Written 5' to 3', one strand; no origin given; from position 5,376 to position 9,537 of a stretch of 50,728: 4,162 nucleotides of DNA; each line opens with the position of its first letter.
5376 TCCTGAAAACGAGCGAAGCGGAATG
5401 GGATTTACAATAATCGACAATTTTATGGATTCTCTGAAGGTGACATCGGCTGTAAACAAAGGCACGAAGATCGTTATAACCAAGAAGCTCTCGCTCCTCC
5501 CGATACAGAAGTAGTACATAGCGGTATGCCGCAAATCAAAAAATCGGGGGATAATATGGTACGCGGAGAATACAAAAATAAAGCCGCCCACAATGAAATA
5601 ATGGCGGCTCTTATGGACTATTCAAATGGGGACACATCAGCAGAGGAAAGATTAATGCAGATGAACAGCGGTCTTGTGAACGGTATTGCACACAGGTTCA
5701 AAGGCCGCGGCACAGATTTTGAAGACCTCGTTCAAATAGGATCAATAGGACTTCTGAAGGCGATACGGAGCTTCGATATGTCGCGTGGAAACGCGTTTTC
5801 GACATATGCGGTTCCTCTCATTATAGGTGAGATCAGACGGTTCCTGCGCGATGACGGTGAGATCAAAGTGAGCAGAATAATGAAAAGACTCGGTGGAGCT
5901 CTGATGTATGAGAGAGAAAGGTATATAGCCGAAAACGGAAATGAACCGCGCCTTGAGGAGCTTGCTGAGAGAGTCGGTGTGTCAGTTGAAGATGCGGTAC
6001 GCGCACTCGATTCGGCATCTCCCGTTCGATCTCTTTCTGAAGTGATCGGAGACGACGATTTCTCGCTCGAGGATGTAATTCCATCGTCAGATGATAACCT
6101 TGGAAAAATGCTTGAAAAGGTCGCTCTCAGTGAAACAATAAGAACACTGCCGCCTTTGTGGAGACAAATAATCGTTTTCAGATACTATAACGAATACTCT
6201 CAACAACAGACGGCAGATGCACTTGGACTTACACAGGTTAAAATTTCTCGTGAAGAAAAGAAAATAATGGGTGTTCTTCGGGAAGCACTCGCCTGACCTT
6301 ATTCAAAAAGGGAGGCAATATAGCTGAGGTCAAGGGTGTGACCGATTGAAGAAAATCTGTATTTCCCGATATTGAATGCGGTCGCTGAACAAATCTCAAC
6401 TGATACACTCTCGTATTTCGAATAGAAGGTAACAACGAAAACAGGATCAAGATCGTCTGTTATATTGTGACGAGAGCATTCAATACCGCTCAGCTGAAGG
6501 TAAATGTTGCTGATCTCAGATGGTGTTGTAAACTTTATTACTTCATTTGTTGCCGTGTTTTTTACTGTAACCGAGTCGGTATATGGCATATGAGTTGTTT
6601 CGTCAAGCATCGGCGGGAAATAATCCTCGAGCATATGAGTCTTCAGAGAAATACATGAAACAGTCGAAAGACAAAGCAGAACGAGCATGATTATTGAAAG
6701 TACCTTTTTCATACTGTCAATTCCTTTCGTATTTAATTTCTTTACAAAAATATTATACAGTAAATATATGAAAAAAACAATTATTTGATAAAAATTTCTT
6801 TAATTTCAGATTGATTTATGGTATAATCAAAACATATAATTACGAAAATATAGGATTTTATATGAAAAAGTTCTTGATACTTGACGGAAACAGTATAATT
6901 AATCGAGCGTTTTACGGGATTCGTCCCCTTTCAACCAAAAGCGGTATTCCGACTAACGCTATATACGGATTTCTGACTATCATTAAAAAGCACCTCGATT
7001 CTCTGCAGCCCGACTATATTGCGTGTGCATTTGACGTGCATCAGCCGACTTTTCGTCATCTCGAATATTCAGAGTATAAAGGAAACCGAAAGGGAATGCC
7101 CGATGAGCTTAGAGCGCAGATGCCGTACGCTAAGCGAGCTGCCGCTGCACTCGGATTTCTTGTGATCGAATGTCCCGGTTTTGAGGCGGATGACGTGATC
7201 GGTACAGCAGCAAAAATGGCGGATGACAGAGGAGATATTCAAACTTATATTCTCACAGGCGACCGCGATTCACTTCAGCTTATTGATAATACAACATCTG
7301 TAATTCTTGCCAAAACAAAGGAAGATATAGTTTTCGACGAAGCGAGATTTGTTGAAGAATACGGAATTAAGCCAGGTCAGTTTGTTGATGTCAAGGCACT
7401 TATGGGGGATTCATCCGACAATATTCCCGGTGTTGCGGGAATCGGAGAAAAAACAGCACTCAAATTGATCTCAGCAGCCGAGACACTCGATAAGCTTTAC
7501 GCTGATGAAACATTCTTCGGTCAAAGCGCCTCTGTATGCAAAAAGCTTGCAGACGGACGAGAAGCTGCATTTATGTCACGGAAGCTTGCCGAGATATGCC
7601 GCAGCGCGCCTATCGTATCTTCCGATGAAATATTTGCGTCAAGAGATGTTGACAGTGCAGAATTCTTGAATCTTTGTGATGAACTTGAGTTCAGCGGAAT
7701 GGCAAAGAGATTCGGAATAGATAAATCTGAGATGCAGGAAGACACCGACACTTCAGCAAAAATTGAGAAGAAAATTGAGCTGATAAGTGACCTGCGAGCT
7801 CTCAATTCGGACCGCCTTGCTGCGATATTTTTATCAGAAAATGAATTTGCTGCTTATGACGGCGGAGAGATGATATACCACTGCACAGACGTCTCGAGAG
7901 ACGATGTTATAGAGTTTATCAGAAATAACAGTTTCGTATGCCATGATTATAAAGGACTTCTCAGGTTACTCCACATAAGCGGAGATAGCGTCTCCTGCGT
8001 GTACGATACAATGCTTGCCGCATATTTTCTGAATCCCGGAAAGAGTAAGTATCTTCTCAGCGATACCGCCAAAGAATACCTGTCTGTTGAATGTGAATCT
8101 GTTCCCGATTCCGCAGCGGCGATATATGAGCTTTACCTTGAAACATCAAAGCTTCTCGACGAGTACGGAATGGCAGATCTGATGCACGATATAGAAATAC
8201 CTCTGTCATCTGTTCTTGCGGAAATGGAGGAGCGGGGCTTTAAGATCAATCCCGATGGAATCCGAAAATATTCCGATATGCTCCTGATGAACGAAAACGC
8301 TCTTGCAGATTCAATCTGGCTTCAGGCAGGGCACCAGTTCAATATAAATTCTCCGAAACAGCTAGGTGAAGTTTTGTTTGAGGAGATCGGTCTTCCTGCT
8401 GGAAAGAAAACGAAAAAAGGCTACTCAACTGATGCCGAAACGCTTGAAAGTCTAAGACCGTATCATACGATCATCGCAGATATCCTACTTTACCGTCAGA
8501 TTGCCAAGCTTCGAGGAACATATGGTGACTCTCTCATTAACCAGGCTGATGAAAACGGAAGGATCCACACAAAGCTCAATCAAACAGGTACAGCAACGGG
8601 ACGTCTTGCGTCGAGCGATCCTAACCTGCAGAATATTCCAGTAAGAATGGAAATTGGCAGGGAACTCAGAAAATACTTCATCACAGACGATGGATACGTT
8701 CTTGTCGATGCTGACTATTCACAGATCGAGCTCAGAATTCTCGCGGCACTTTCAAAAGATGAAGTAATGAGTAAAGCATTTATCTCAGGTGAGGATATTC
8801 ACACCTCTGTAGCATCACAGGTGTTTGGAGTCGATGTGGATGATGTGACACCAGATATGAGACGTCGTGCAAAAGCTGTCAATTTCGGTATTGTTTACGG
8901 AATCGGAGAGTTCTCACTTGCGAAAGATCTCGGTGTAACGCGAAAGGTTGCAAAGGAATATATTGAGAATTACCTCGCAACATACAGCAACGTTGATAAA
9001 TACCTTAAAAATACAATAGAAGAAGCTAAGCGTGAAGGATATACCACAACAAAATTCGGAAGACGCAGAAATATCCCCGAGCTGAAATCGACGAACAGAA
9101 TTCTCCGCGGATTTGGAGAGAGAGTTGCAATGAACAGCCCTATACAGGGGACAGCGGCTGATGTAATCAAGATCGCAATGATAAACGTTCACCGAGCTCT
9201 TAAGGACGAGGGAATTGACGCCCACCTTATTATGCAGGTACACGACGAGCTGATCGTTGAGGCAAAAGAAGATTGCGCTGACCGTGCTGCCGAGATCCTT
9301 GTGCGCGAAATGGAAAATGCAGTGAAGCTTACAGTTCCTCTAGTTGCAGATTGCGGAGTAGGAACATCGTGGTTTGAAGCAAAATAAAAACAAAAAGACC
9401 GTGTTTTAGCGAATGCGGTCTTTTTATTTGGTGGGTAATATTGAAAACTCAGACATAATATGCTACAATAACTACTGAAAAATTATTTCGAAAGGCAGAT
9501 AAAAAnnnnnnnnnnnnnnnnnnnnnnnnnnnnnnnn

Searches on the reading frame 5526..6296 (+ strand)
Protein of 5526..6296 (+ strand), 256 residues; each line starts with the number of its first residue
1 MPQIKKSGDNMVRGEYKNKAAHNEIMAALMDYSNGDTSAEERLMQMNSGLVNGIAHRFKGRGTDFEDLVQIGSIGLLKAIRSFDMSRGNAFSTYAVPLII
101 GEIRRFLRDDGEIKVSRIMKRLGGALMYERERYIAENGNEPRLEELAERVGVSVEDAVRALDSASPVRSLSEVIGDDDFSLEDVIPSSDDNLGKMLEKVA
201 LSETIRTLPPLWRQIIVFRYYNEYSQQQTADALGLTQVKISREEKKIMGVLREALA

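Call 14: search_protein_families(library=pfam, proteins=[window:5526-6296:+], max_evalue=0.00001)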
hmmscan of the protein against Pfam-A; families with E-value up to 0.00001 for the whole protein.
window:5526-6296:+ (256 aa): 4 families
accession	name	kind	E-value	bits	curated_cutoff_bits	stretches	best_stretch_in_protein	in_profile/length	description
PF04542.20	Sigma70_r2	-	1.7e-18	66.6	24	1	43-110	1-68/71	Sigma-70 region 2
PF04545.22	Sigma70_r4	-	1.5e-11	44.1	24.1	1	205-253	2-50/50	Sigma-70, region 4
PF04539.22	Sigma70_r3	-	1.7e-08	34.9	25.3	1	132-189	12-70/78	Sigma-70 region 3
PF08281.18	Sigma70_r4_2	-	4.2e-07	29.9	25.7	1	200-237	3-40/54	Sigma-70, region 4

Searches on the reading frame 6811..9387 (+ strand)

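Call 14: search_protein_families(library=pfam, proteins=[window:6811-9387:+], max_evalue=0.00001)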
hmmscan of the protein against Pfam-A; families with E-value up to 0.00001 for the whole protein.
window:6811-9387:+ (858 aa): 3 families
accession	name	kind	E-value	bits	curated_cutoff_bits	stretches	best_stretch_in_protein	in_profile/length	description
PF00476.26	DNA_pol_A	-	8.4e-153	509.3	34.3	1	485-855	5-380/381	DNA polymerase family A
PF02739.22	5_3_exonuc_N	-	1.3e-54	184.7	34.3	1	20-185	1-164/164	5'-3' exonuclease, N-terminal resolvase-like domain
PF01367.25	5_3_exonuc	-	1.3e-25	90.1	40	1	186-275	1-89/97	5'-3' exonuclease, C-terminal SAM fold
